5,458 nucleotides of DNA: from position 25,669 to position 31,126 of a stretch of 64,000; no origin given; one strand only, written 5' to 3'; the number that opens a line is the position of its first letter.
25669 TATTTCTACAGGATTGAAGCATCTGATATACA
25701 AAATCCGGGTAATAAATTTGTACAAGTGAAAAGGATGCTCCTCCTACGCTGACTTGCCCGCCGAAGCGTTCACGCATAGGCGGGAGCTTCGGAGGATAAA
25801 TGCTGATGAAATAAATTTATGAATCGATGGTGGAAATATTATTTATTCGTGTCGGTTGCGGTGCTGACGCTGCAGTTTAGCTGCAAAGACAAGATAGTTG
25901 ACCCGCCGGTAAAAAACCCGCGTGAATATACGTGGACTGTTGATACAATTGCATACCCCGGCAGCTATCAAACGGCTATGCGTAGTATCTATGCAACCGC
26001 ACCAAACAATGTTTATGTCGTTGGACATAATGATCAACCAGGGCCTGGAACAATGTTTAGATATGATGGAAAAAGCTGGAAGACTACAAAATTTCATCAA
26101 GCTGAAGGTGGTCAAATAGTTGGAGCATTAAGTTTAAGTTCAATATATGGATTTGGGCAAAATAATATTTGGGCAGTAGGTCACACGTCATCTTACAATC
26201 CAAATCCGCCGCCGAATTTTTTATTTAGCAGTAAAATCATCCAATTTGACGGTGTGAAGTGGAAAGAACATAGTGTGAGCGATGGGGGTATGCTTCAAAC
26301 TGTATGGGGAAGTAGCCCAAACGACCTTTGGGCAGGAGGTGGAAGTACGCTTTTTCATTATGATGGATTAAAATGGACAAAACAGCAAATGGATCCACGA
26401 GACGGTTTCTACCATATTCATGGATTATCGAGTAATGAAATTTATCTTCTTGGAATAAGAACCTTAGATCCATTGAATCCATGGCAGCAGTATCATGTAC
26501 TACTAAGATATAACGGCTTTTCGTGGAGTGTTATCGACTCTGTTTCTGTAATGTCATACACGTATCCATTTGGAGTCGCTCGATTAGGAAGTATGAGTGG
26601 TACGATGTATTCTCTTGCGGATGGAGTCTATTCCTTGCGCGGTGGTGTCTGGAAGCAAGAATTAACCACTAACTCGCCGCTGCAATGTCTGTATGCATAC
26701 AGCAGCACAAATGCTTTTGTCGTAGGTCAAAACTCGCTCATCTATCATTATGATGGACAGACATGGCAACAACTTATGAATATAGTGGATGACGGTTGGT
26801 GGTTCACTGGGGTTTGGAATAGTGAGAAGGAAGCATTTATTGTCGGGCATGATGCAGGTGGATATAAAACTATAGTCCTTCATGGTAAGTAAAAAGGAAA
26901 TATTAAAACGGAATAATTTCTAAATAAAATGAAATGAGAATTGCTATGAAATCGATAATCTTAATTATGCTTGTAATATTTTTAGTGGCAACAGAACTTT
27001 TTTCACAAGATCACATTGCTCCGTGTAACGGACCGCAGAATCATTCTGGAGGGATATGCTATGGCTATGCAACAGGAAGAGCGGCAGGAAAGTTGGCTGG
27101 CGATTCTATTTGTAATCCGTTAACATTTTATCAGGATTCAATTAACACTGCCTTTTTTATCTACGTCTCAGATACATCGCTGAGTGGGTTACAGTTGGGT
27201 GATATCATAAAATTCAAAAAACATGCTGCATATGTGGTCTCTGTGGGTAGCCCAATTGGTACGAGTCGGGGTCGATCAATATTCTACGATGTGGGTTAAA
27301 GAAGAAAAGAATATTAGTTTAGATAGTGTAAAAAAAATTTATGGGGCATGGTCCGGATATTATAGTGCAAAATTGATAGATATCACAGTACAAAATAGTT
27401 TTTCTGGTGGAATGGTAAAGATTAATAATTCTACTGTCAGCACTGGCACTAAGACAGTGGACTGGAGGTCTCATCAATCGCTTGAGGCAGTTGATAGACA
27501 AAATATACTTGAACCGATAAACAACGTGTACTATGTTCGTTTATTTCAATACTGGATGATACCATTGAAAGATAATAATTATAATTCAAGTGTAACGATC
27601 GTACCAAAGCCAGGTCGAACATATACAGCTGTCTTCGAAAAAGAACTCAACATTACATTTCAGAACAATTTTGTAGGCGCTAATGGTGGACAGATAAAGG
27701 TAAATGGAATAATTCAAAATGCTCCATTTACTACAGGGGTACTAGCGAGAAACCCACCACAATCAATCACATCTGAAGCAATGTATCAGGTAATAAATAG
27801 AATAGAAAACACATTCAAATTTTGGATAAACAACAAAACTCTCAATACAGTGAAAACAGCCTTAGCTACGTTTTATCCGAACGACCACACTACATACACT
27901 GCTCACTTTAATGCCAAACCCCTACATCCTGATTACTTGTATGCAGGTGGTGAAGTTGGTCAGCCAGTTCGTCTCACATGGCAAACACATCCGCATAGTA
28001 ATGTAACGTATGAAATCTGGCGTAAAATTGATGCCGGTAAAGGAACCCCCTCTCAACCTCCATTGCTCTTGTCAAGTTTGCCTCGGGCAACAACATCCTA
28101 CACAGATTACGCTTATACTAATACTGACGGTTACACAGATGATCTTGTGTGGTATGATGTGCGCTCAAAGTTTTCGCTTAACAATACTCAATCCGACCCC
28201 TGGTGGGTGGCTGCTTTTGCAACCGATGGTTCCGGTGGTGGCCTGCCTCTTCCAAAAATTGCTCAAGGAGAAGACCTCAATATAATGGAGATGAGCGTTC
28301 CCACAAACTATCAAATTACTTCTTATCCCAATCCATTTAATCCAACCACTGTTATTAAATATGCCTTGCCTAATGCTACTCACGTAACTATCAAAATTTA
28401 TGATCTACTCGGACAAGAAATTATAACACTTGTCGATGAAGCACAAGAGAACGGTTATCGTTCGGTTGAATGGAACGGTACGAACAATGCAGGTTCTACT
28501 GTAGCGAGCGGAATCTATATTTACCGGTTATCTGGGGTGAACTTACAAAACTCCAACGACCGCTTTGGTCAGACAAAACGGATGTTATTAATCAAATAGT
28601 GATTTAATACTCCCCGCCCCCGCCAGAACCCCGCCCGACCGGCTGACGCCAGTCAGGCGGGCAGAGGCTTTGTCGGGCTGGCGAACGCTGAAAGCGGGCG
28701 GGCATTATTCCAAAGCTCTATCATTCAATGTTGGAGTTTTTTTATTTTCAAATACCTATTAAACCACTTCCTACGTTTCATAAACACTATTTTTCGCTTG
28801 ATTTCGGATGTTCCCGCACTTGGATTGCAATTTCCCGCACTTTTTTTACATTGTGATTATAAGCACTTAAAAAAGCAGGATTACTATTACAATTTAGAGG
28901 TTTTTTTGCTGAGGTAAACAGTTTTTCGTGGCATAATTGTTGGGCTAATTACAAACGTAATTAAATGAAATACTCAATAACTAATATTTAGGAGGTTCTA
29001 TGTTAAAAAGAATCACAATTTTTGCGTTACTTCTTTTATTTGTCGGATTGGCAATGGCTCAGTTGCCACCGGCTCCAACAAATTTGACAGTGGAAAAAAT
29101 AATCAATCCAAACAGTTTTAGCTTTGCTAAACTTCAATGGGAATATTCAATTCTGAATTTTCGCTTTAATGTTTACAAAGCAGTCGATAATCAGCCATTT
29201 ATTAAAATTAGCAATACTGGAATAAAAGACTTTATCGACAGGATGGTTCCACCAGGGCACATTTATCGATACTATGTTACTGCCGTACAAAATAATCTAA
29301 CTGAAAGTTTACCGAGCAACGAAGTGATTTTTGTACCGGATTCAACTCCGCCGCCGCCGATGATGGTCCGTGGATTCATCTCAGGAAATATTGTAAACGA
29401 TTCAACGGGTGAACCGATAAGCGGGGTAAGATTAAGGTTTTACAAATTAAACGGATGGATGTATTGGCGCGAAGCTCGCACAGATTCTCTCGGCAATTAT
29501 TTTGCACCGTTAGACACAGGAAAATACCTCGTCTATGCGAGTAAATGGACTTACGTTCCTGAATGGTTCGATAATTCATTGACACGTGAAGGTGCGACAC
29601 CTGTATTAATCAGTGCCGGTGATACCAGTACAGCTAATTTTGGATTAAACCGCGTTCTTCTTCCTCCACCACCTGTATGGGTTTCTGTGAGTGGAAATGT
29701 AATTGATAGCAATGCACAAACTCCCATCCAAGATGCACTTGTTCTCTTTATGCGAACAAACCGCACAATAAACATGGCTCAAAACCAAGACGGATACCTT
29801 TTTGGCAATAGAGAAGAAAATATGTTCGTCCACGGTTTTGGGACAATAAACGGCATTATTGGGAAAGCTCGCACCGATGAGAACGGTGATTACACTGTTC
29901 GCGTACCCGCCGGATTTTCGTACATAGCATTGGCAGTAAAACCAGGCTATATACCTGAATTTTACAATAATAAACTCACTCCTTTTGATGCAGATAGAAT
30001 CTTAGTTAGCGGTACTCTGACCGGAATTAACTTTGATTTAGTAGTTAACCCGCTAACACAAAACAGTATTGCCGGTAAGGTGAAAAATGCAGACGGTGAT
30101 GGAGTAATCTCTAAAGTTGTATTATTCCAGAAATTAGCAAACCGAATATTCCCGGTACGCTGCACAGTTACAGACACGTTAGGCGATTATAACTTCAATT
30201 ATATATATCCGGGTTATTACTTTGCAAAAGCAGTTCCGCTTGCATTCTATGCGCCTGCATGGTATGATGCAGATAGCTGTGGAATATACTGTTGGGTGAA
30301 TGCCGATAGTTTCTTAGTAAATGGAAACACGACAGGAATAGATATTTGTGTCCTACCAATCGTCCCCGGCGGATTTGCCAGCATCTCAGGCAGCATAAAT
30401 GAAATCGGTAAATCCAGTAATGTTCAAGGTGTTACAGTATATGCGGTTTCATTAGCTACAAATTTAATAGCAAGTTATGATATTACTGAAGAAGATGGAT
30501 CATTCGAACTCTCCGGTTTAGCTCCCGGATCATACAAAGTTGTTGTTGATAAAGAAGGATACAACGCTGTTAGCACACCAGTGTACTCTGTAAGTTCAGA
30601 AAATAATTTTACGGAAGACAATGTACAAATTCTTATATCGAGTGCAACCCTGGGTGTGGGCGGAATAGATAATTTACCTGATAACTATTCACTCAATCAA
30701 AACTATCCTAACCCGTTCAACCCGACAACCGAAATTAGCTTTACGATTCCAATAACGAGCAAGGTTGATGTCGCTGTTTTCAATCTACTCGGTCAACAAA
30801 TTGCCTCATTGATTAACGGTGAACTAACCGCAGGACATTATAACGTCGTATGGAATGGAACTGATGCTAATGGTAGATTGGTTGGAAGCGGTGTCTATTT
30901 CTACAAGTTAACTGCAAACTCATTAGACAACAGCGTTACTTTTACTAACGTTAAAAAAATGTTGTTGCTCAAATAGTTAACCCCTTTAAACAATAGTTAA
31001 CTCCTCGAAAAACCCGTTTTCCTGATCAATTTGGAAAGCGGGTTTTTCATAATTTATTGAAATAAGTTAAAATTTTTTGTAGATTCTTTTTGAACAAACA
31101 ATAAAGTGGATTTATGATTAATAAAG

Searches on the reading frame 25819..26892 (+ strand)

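Call 15: search_protein_families(library=pfam, proteins=[window:25819-26892:+], max_evalue=0.1)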
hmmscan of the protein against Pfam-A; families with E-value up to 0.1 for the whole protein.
window:25819-26892:+ (357 aa): 3 families
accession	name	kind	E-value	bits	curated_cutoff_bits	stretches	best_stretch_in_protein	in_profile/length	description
PF04188.19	Mannosyl_trans2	-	0.0074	16.1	22.4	1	105-141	275-311/443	Mannosyltransferase (PIG-V)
PF19565.4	DUF6087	-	0.012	16.4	27.1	0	306-320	44-58/99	Family of unknown function (DUF6087)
PF24415.1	Ig_Irg-7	-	0.026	15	27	1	270-313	47-88/110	Irg-7-like, Ig-like domain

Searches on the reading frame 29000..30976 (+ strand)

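Call 15: search_protein_families(library=pfam, proteins=[window:29000-30976:+], max_evalue=0.1)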
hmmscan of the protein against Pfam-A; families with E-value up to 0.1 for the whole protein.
window:29000-30976:+ (658 aa): 13 families
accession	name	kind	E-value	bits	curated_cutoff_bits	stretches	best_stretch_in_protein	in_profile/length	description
PF13620.12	CarboxypepD_reg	-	4.4e-26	91.5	32.3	2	462-535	2-73/82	Carboxypeptidase regulatory-like domain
PF13715.12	CarbopepD_reg_2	-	2.4e-12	47.2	32.2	1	462-535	1-69/88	CarboxypepD_reg-like domain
PF17210.9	SdrD_B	-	2.1e-10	41.2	29.7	2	473-550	22-98/112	SdrD B-like domain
PF13860.13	FlgD_ig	-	1.7e-07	31.5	27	1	578-641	11-77/79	FlgD Ig-like domain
PF18962.6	Por_Secre_tail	-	1.1e-05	26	27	1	569-641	2-66/75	Secretion system C-terminal sorting domain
PF17802.7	SpaA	-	3.7e-05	24.2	23.1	0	493-528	35-72/91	Prealbumin-like fold domain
PF13585.12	CHU_C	-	0.00038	21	27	1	585-640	25-74/86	CHU_C Type IX secretion signal domain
PF00775.27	Dioxygenase_C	-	0.0011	18.9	27.3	0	346-408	38-97/182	Dioxygenase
PF24025.1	Ig_DR_A0283-like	-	0.0018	19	27.1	0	132-180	13-62/102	DR_A0283-like, Ig-like domain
PF08308.17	PEGA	-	0.0078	16.5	20.8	1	503-530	28-55/71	PEGA domain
PF02369.22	Big_1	-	0.015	15.8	34.9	0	131-167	24-62/93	Bacterial Ig-like domain (group 1)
PF23193.1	NOMO_3rd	-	0.029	14.9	27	0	492-517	60-85/120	NOMO third transthyretin-like domain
PF20608.4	Phage_tube_C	-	0.031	15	24.1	0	497-528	44-76/82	Phage tail tube protein C-terminal domain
